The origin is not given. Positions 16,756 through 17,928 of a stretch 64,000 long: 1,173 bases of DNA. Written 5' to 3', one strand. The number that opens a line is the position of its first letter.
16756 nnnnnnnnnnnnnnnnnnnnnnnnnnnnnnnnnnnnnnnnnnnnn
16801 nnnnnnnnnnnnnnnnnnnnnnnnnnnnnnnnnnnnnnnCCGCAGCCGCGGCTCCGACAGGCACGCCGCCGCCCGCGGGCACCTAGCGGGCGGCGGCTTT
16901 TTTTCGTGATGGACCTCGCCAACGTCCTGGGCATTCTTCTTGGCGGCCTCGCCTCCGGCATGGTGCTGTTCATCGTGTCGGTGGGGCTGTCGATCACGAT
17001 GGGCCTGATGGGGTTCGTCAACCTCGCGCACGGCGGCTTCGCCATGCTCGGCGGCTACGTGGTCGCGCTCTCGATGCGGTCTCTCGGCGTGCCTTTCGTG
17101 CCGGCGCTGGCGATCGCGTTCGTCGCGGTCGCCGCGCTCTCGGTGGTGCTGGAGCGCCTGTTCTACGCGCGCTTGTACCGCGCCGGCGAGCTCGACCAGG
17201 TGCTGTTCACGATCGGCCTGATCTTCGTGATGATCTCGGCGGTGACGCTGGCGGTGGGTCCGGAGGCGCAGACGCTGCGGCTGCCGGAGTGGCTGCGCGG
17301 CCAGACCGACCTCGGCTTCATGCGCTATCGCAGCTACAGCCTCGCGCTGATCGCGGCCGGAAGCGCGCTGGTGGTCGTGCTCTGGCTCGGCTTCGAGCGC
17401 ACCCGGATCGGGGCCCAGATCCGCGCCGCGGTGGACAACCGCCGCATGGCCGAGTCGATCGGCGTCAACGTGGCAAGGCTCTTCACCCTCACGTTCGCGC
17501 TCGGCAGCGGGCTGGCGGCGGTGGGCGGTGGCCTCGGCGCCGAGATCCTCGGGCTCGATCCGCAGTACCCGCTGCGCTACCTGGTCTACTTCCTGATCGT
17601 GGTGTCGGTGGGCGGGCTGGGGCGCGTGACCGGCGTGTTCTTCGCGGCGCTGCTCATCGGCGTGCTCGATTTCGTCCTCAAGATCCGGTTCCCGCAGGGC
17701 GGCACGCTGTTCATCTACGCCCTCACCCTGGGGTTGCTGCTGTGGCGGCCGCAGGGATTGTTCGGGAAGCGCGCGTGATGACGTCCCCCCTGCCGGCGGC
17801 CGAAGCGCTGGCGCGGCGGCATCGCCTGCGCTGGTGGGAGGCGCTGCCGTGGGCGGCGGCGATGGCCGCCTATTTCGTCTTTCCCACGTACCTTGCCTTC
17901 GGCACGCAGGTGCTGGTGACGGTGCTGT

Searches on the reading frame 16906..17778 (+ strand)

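Call 32: search_protein_families(library=pfam, proteins=[window:16906-17778:+], max_evalue=0.00001)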
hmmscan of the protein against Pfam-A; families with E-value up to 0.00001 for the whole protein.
window:16906-17778:+ (290 aa): 1 family
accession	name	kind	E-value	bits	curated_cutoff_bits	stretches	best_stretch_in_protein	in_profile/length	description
PF02653.21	BPD_transp_2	-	2.1e-29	103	26.8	1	11-258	2-246/269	Branched-chain amino acid transport system / permease component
